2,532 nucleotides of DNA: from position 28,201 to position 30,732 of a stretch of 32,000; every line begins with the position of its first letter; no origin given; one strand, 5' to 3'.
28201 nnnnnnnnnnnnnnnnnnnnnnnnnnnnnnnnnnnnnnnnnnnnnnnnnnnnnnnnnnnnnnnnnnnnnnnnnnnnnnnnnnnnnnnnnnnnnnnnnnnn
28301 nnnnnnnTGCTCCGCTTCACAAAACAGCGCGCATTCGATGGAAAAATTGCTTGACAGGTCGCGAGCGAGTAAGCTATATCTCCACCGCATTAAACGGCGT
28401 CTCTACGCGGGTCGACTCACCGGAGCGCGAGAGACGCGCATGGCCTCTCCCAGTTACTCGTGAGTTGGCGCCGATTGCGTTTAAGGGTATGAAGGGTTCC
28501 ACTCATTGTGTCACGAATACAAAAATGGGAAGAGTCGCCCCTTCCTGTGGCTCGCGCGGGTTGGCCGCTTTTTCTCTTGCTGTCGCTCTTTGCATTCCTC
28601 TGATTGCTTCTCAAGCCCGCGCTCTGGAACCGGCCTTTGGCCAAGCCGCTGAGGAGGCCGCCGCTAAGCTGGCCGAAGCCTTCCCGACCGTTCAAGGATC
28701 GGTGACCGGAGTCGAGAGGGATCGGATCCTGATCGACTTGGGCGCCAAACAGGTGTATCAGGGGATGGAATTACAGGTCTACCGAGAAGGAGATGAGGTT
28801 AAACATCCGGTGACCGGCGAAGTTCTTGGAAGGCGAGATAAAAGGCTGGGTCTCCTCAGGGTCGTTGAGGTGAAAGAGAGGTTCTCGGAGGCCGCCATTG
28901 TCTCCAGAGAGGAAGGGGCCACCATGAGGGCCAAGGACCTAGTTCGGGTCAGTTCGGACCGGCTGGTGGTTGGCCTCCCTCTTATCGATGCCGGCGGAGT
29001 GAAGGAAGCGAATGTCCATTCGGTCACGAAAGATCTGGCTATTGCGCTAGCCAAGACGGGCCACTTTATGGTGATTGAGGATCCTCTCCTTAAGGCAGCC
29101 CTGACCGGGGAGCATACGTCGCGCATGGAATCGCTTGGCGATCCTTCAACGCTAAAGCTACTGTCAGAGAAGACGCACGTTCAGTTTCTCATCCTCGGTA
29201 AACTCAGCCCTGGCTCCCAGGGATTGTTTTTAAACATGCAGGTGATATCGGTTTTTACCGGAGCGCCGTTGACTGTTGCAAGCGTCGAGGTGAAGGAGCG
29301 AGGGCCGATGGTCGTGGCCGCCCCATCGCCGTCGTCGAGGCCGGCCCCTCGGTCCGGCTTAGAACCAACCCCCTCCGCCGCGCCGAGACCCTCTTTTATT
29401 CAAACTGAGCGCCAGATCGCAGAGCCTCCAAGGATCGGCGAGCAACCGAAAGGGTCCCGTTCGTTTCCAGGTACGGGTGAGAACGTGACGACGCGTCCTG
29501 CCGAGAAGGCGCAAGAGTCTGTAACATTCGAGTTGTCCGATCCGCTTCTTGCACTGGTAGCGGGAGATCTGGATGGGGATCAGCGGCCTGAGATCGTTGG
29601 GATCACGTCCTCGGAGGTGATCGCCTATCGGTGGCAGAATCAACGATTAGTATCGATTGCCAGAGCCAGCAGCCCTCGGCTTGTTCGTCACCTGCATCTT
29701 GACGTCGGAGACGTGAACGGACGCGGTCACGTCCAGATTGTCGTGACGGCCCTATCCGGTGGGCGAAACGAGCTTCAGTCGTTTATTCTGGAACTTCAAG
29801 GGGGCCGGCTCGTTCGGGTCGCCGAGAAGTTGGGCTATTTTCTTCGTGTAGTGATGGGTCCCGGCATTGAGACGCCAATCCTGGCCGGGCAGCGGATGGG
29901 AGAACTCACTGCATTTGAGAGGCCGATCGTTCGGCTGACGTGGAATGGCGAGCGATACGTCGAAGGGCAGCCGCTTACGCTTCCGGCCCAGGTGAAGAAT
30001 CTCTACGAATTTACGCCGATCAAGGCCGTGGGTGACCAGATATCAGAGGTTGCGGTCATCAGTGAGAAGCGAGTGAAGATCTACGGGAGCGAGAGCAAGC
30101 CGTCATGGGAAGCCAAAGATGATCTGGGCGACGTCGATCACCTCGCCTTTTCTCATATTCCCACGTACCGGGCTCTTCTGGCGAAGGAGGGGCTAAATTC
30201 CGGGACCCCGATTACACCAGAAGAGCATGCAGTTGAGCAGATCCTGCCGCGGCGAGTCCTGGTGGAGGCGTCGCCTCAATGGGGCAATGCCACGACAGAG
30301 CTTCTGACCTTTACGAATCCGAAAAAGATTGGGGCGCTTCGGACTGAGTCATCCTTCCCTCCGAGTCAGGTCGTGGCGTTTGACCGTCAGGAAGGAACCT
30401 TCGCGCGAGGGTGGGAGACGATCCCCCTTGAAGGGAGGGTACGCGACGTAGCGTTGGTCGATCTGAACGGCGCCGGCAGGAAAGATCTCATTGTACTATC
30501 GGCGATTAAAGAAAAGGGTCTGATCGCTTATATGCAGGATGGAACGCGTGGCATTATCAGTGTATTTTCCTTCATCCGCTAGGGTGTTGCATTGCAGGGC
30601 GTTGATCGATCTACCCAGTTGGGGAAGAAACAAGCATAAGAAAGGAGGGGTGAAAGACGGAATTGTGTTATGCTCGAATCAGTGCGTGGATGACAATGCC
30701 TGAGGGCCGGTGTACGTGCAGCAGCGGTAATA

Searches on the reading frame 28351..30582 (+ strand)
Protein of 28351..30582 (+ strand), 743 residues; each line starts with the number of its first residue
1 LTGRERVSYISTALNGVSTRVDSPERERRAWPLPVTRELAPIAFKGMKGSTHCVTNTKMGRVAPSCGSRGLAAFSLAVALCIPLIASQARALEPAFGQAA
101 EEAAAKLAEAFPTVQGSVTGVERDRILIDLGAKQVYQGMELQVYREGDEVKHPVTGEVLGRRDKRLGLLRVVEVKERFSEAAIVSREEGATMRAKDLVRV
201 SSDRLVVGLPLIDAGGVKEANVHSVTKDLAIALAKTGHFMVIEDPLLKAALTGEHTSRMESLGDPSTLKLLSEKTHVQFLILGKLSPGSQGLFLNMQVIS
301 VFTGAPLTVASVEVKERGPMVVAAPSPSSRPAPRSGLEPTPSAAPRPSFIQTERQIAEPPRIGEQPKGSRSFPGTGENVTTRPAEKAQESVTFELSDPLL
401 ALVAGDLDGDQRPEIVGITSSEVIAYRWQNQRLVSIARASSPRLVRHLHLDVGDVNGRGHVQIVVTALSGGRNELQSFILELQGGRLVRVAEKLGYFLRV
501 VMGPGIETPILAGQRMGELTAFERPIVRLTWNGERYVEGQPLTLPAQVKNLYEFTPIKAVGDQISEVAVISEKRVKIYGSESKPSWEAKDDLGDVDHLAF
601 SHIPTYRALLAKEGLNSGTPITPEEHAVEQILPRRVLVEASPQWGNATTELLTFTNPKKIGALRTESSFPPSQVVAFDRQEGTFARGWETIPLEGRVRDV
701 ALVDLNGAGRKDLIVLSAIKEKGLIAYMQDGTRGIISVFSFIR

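Call 7: search_protein_families(library=pfam, proteins=[window:28351-30582:+], max_evalue=0.01)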
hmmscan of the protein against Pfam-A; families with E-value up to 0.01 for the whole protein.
window:28351-30582:+ (743 aa): 3 families
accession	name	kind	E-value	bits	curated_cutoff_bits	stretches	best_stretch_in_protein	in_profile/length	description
PF13517.12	FG-GAP_3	-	1.9e-11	44.8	26.9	1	406-465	1-61/61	FG-GAP-like repeat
PF16743.10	PliI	-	0.0049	17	27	0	690-718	52-80/123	Periplasmic lysozyme inhibitor of I-type lysozyme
PF16538.11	FlgT_C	-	0.0082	17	27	0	124-197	2-74/77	Flagellar assembly protein T, C-terminal domain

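Call 8: search_protein_families(library=ncbifam, proteins=[window:28351-30582:+], max_evalue=0.01)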
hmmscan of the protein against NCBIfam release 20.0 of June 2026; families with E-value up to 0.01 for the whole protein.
window:28351-30582:+ (743 aa): 1 family
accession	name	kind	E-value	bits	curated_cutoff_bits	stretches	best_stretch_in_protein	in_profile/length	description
TIGR02722.1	lp_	equivalog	0.0082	16.2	110.55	0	221-290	86-155/189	penicillin-binding protein activator LpoB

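Call 12: find_homologous_proteins(query=window:28351-30582:+)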
Query window:28351-30582:+ (743 aa): 94 proteins with E <= 0.001 among 8000 candidates.
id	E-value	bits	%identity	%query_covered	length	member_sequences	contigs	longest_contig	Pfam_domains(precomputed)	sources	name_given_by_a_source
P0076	0.0e+0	1527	100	93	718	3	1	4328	PF13517.13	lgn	-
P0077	0.0e+0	1415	90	96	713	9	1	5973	PF13517.13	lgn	-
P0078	0.0e+0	1369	89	94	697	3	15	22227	PF13517.13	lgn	-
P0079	0.0e+0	1330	90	91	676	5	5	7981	PF13517.13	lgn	-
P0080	0.0e+0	1276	79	99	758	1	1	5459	PF13517.13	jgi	-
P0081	0.0e+0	1263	78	100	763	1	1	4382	PF13517.13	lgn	-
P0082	0.0e+0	1241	77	99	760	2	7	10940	PF13517.13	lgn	-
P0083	0.0e+0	1230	78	94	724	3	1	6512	PF13517.13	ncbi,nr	ncbi:MAG: hypothetical protein KGL32_07680, partial [candidate division NC10 bacterium]|nr:hypotheti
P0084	0.0e+0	1226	79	95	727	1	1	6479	PF13517.13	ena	-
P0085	0.0e+0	1210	78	95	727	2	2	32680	PF13517.13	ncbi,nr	ncbi:MAG: hypothetical protein KGL31_08160 [candidate division NC10 bacterium]|nr:hypothetical prote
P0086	0.0e+0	1203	78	95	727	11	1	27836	PF13517.13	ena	-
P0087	0.0e+0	1199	78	95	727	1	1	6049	PF13517.13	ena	-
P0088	0.0e+0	1198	78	95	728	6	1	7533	PF13517.13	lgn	-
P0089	0.0e+0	1192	78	95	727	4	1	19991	PF13517.13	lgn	-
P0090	0.0e+0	1189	78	95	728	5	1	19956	PF13517.13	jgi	-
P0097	0.0e+0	1165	77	95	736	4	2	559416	PF13517.13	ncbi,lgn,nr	ncbi:MAG: hypothetical protein C3F12_05320 [Candidatus Methylomirabilota bacterium]|nr:MAG: hypothet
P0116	7.8e-233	793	58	88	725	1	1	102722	PF16538.12,PF13517.13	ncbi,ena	-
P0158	6.7e-63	231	28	91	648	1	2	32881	PF13517.13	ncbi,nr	ncbi:MAG: hypothetical protein L0214_07135 [candidate division NC10 bacterium]|nr:hypothetical prote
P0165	1.1e-17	82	23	54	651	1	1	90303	PF13517.13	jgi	jgi:hypothetical protein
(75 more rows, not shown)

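Call 14: find_encoding_contigs(protein=P0097, flank=10000, max_places=3)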
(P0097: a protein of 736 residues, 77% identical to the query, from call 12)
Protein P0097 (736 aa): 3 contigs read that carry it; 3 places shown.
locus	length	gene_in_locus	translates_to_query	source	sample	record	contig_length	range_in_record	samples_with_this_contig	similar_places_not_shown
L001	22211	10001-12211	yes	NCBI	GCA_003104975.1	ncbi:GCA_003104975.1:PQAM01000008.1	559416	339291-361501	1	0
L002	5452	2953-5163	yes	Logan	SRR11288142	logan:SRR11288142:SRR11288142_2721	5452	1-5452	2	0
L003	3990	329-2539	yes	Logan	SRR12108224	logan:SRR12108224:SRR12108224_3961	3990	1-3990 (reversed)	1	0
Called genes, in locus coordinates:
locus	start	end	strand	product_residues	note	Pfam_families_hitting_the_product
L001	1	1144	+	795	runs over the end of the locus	PF07715:Plug, PF00593:TonB_dep_Rec_b-barrel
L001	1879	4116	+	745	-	PF07715:Plug, PF00593:TonB_dep_Rec_b-barrel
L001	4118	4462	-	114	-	PF02452:PemK_toxin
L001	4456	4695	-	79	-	PF01402:RHH_1 (weak), PF07878:RHH_5 (faint)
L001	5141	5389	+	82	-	-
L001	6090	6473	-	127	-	PF01850:PIN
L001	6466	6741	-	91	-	PF04014:MazE_antitoxin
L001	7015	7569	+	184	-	PF05685:Uma2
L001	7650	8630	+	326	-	PF03544:TonB_C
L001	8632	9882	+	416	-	-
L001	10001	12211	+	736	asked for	PF13517:FG-GAP_3 (faint)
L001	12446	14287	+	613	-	PF01011:PQQ, PF13360:PQQ_2, PF13570:Beta-prop_ACSF4, PF01011:PQQ, PF13360:PQQ_2 (weak)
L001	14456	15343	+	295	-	PF00497:SBP_bac_3 (weak)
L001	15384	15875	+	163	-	PF13442:Cytochrome_CBB3, PF00034:Cytochrom_C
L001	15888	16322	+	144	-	-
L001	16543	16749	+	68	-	PF00313:CSD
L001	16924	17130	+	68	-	PF00313:CSD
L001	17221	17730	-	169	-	-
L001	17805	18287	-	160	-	PF00300:His_Phos_1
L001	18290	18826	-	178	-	PF01161:PBP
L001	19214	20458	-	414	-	PF04209:HgmA_C (weak)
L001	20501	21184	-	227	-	-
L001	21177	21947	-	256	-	PF01557:FAA_hydrolase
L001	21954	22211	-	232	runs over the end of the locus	-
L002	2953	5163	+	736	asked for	PF13517:FG-GAP_3 (faint)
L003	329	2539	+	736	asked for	PF13517:FG-GAP_3 (faint)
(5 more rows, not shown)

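Call 15: find_encoding_contigs(protein=P0116, flank=10000, max_places=3)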
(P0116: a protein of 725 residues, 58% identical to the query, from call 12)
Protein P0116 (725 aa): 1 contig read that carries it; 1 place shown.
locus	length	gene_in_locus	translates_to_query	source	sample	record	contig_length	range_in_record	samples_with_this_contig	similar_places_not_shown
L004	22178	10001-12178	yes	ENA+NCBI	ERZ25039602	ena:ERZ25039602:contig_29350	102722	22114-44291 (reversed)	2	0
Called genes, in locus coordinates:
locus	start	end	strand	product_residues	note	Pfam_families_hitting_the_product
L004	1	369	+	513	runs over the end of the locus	PF07715:Plug, PF00593:TonB_dep_Rec_b-barrel, PF25183:OMP_b-brl_4 (weak)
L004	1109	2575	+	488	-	PF12729:4HB_MCP_1 (weak), PF00672:HAMP, PF00512:HisKA, PF02518:HATPase_c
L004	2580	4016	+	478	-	PF00072:Response_reg, PF00158:Sigma54_activat, PF01078:Mg_chelatase (faint), PF14532:Sigma54_activ_2, PF00004:AAA (weak), PF07728:AAA_5, PF25601:AAA_lid_14, PF02954:HTH_8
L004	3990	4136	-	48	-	-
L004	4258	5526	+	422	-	PF07715:Plug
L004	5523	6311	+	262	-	PF00593:TonB_dep_Rec_b-barrel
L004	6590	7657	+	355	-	PF03544:TonB_C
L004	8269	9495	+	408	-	-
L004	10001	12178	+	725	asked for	PF16538:FlgT_C (weak), PF13517:FG-GAP_3 (faint)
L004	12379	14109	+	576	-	-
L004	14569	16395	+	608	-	PF01011:PQQ, PF13360:PQQ_2 (faint), PF13570:Beta-prop_ACSF4 (faint), PF01011:PQQ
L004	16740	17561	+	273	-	PF00497:SBP_bac_3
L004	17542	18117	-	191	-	-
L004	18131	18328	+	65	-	-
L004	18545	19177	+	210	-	PF09335:VTT_dom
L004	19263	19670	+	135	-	-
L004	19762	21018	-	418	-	PF02321:OEP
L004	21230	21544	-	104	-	-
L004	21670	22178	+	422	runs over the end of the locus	PF25917:BSH_RND (weak), PF25919:BSH_CusB, PF25973:BSH_CzcB, PF25954:Beta-barrel_RND_2, PF25975:CzcB_C, PF25989:YknX_C (weak)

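Call 21: find_related_loci(query=A2, collection=genome_contigs, flank=10000)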
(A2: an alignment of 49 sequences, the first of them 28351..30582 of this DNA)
Query A2 (743 aa) in genome_contigs; peptide patterns used: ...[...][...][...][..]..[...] (x = any residue, [..] = any of these).
152 stretches matched a pattern; 60 encode a relative of the query (tblastn E <= 1e-3); 60 distinct loci.
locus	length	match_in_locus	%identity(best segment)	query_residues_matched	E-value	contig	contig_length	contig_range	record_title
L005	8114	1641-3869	91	1-743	0e+0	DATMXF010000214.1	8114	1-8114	MAG TPA_asm: Patescibacteria group bacterium isolate SMAG_U13113 k141_150379, whole genome shotgun sequence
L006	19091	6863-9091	91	1-743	0e+0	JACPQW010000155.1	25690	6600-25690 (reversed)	MAG: Candidatus Methylomirabilis oxygeniifera isolate NC_groundwater_663_Ag_B-0.1um_59_32 B_1_S1_Biohub_coassembly_k141_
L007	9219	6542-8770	78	24-743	0e+0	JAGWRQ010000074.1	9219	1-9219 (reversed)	MAG: Candidatus Methylomirabilota bacterium isolate REEB33 contig-150_9794, whole genome shotgun sequence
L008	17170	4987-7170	80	38-743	0e+0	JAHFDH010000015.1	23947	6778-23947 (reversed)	MAG: Candidatus Methylomirabilota bacterium isolate nzgw240 NODE_3352_length_23948_cov_5.134385, whole genome shotgun se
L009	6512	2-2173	78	43-743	0e+0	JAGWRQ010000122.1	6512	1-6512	MAG: Candidatus Methylomirabilota bacterium isolate REEB33 contig-150_15811, whole genome shotgun sequence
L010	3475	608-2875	76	11-743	0e+0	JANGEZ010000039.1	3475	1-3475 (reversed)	MAG: Candidatus Methylomirabilis sp. bin48 c_000000007466, whole genome shotgun sequence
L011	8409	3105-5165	59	85-741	0e+0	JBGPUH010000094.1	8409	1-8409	MAG: Candidatus Methylomirabilis sp. isolate OBJ1_062018_110_48 k141_1647230_length_8409_cov_28.6183, whole genome shotg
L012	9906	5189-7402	55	39-741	0e+0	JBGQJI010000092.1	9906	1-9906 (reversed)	MAG: Candidatus Methylomirabilis sp. isolate OBJ2_061818_070_27 k141_2044624_length_9906_cov_18.0246, whole genome shotg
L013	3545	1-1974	59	114-741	0e+0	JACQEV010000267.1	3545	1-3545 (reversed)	MAG: Candidatus Methylomirabilota bacterium isolate NC_groundwater_1030_Pr1_S-0.65um_61_9 Montesol18_Sp65_coassembly_sca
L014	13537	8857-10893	56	93-743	0e+0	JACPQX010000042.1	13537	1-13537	MAG: Candidatus Methylomirabilis oxygeniifera isolate NC_groundwater_664_Ag_B-0.1um_62_56 B_1_S1_Biohub_coassembly_k141_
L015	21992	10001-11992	55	107-743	0e+0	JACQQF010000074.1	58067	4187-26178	MAG: Candidatus Methylomirabilota bacterium isolate NC_groundwater_1326_Ag_S-0.2um_61_204 S_p2_S4_coassembly_k141_292063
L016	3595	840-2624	33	93-739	3e-72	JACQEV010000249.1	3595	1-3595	MAG: Candidatus Methylomirabilota bacterium isolate NC_groundwater_1030_Pr1_S-0.65um_61_9 Montesol18_Sp65_coassembly_sca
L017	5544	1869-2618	51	93-344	4e-69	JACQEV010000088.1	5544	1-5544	MAG: Candidatus Methylomirabilota bacterium isolate NC_groundwater_1030_Pr1_S-0.65um_61_9 Montesol18_Sp65_coassembly_sca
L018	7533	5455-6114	57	98-316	1e-68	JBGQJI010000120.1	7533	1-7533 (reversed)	MAG: Candidatus Methylomirabilis sp. isolate OBJ2_061818_070_27 k141_124146_length_7533_cov_9.0000, whole genome shotgun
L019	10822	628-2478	30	69-716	1e-63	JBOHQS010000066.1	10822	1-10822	MAG: Candidatus Methylomirabilales bacterium isolate SE1492_maxbin2.bin.0 NODE_594_length_10822_cov_3.731370, whole geno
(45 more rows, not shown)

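Call 25: find_encoding_contigs(protein=P0158, flank=10000, max_places=2)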
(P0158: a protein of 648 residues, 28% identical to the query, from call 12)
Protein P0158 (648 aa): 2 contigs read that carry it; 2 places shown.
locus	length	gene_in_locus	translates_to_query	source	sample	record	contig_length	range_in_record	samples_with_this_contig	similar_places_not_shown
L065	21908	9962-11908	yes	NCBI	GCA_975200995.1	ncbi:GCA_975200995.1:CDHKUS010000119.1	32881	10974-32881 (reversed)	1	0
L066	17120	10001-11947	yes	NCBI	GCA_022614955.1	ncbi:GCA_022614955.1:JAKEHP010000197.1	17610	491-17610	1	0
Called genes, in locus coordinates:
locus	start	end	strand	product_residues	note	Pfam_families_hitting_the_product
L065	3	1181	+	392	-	?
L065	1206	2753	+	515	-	PF01590:GAF (weak), PF13185:GAF_2, PF08448:PAS_4, PF13426:PAS_9, PF00512:HisKA, PF02518:HATPase_c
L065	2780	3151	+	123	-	PF00072:Response_reg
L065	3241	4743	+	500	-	PF00289:Biotin_carb_N, PF02786:CPSase_L_D2, PF07478:Dala_Dala_lig_C (weak), PF02785:Biotin_carb_C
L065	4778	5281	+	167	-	PF25917:BSH_RND (faint), PF00364:Biotin_lipoyl, PF25973:BSH_CzcB (faint)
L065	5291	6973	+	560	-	PF01642:MM_CoA_mutase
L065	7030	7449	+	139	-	PF00903:Glyoxalase, PF13468:Glyoxalase_3, PF13669:Glyoxalase_4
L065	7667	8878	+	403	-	PF13609:Porin_4 (faint)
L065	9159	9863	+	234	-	-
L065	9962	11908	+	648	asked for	PF13517:FG-GAP_3 (faint)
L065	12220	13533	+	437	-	-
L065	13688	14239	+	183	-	-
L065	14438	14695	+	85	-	PF02604:PhdYeFM_antitox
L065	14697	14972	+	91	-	PF05016:ParE_toxin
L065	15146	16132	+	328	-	PF00348:polyprenyl_synt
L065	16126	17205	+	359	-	PF01075:Glyco_transf_9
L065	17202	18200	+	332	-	PF00480:ROK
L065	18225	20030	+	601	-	PF00009:GTP_EFTU, PF03144:GTP_EFTU_D2, PF00679:EFG_C, PF06421:LepA_C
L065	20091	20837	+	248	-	PF10502:Peptidase_S26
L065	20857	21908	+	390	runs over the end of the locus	PF04055:Radical_SAM, PF06969:HemN_C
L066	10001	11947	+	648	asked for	PF13517:FG-GAP_3 (faint)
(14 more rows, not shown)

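Call 26: find_encoding_contigs(protein=P0165, flank=10000, max_places=2)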
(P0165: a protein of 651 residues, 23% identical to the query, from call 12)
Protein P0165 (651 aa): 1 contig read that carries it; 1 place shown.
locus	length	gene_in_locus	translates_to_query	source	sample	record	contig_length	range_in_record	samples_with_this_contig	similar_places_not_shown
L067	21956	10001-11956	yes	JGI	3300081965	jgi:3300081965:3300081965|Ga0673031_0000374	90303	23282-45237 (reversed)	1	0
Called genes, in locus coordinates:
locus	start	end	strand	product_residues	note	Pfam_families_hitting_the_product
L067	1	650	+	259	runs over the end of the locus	-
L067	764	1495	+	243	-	-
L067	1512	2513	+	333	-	PF00348:polyprenyl_synt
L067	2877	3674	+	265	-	PF01887:SAM_HAT_N, PF20257:SAM_HAT_C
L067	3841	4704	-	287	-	PF03009:GDPD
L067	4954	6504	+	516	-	PF09852:DUF2079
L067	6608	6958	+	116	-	-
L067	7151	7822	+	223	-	PF13424:TPR_12, PF13432:TPR_16, PF13414:TPR_11, PF14559:TPR_19, PF00515:TPR_1, PF07719:TPR_2, PF00515:TPR_1, PF13432:TPR_16, +18 more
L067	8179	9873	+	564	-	-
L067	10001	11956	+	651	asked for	PF13517:FG-GAP_3 (faint)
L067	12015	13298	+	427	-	PF13393:tRNA-synt_His, PF00587:tRNA-synt_2b, PF03129:HGTP_anticodon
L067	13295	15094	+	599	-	PF01336:tRNA_anti-codon, PF00152:tRNA-synt_2, PF02938:GAD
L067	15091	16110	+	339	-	PF01695:IstB_IS21 (weak), PF02562:PhoH, PF13604:AAA_30 (weak), PF13245:AAA_19 (weak)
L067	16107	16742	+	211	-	PF02130:YbeY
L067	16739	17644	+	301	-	PF00350:Dynamin_N (faint), PF01926:MMR_HSR1, PF02421:FeoB_N, PF03193:RsgA_GTPase (faint), PF00009:GTP_EFTU, PF07650:KH_2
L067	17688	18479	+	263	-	PF11967:RecO_N, PF02565:RecO_C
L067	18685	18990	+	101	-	-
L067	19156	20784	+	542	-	PF00884:Sulfatase, PF16347:SGSH_C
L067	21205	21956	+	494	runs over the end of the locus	PF00587:tRNA-synt_2b, PF03129:HGTP_anticodon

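Call 30: predict_structure(alignment_id=A2)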
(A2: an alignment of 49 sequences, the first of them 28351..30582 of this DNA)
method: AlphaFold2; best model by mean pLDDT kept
length: 743 residues; sequences in the alignment: 49
mean_pLDDT: 75.1   pTM: 0.53
mean pLDDT of the five models: 75.1, 73.9, 73.5, 73.5, 73.4
residues with pLDDT >= 90: 264; 70-90: 258; 50-70: 57; < 50: 164
segments of 3 or more residues with pLDDT < 50: 1-68, 88-91, 318-387, 660-668, 721-730
pLDDT, mean of each block of 10 residues (from residue 1): 33 35 37 34 29 34 44 63 54 73 92 90 90 82 83 72 87 90 87 90 84 83 91 91 86 57 80 87 86 90 86 68 36 41 34 33 32 31 42 86 94 93 94 93 91 92 93 89 95 95 91 93 92 93 89 91 90 90 89 81 89 74 86 86 78 81 48 91 89 88 86 87 44 80 60
secondary structure, 60 per line:
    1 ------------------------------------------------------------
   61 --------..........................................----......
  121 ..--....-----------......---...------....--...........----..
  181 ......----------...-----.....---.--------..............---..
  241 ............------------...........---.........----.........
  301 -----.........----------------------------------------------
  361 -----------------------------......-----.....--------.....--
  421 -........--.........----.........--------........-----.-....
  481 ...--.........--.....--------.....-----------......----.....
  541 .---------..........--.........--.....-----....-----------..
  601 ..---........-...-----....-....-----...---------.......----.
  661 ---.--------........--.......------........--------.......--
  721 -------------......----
elements in order (helices of 4 or more, strands of 3 or more residues): H69-110 E115-122 E125-128 E140-145 E149-151 E158-161 E164-174 E179-186 E197-199 E205-209 H222-235 E239-243 H244-252 H265-275 E279-287 E292-300 E306-314 E390-395 E401-405 E414-418 E422-429 E432-440 E445-453 E462-469 E477-483 E486-494 E497-501 E510-514 E526-531 E536-541 E554-560 E563-571 E574-578 E584-587 E599-602 H606-613 H623-626 E628-631 E637-639 E649-655 E673-680 E683-689 E696-703 E712-718 E734-739
